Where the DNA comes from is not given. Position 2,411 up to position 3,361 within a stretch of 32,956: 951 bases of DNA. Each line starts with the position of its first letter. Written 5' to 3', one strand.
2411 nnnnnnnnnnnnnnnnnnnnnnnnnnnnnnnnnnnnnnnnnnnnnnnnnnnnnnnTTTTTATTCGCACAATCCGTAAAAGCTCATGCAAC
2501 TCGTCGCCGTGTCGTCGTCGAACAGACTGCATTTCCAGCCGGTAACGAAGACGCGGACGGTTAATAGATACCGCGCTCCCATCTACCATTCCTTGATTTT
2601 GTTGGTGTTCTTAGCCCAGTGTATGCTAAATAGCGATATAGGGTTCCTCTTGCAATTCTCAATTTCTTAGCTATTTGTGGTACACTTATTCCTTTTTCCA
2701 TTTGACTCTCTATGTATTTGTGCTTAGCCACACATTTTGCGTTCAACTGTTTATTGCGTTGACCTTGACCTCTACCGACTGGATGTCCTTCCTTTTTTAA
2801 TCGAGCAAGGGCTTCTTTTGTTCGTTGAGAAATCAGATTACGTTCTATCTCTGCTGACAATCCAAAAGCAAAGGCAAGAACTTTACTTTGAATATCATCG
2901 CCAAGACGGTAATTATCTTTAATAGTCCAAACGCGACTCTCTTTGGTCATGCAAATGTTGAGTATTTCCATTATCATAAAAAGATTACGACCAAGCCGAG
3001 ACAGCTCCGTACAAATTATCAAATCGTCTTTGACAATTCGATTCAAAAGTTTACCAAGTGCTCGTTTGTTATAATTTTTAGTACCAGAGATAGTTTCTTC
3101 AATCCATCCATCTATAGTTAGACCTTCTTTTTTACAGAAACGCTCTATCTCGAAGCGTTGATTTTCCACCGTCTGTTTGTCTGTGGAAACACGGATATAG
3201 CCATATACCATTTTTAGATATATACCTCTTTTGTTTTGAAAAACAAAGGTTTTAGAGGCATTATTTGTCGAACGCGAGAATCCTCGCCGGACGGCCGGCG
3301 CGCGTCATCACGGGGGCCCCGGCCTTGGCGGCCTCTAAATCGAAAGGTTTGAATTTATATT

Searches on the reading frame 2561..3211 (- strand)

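Call 7: search_protein_families(library=pfam, proteins=[window:2561-3211:-], max_evalue=0.01)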
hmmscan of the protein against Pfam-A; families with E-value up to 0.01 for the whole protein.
window:2561-3211:- (216 aa): 6 families
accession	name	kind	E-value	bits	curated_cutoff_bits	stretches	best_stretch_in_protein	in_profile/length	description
PF00239.26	Resolvase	-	2.2e-33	115.8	23.3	1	2-143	1-144/145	Resolvase, N terminal domain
PF02796.21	HTH_7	-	3.9e-06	27.3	23.8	1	172-196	19-43/45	Helix-turn-helix domain of resolvase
PF13384.12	HTH_23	-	0.00037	20.7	24.6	1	173-195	16-38/50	Homeodomain-like domain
PF13551.12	HTH_29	-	0.00067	20.1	28.1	1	170-205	7-46/64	Winged helix-turn helix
PF13309.12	HTH_22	-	0.0032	17.9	29.6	0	176-195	43-62/63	HTH domain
PF00440.29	TetR_N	-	0.0066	16.6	24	0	176-194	18-36/47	Bacterial regulatory proteins, tetR family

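Call 8: search_protein_families(library=phrogs, proteins=[window:2561-3211:-], max_evalue=0.01)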
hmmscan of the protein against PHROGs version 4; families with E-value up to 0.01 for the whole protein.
window:2561-3211:- (216 aa): 7 families
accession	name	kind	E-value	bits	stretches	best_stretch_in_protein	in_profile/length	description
phrog_125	-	DNA, RNA and nucleotide metabolism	1.4e-45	156.8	1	1-203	21-208/254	DNA invertase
phrog_95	-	integration and excision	2.8e-22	80.1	1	2-146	90-241/651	integrase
phrog_6620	-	integration and excision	4.7e-09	37.1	1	4-113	60-170/201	transposase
phrog_686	-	DNA, RNA and nucleotide metabolism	0.0011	20.1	1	164-196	38-70/76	HTH DNA binding protein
phrog_1303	-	DNA, RNA and nucleotide metabolism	0.0011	19.7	1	160-201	25-66/184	DNA binding protein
phrog_4494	-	unknown function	0.0018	19.8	0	165-198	9-42/109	-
phrog_66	-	integration and excision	0.008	16.9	1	154-211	73-131/412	excisionase and transcriptional regulator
